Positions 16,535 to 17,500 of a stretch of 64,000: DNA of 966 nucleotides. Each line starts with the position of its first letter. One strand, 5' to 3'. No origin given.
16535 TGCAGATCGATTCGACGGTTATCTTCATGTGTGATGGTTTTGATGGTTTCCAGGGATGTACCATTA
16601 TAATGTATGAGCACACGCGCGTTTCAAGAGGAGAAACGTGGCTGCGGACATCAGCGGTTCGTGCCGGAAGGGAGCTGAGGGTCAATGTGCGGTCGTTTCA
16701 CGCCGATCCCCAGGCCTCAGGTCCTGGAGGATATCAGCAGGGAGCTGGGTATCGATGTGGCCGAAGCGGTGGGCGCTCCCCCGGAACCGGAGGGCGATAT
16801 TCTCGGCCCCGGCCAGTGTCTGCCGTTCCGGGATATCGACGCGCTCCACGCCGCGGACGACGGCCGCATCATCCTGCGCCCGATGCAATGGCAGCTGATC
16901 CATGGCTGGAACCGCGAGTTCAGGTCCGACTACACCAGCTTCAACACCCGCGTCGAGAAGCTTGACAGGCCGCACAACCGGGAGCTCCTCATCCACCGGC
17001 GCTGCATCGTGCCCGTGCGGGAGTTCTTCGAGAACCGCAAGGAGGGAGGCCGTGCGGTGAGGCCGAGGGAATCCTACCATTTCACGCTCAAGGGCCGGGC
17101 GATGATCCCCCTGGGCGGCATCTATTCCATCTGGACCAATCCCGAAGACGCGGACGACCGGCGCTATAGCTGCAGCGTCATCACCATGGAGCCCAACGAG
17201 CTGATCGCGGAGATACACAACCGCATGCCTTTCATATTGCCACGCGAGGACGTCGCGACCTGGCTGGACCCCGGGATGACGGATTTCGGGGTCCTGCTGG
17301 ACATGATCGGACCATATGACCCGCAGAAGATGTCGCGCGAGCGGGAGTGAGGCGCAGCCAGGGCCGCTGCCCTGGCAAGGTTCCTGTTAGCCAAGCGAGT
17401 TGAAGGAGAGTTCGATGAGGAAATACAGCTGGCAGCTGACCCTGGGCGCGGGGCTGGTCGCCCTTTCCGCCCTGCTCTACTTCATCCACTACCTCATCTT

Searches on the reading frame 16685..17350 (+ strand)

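Call 48: search_protein_families(library=pfam, proteins=[window:16685-17350:+], max_evalue=0.00001)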
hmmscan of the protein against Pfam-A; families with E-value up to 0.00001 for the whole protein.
window:16685-17350:+ (221 aa): 1 family
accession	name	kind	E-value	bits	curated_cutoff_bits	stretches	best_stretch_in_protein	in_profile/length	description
PF02586.19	SRAP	-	7.6e-34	117.6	27.1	1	1-217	1-203/214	SOS response associated peptidase (SRAP)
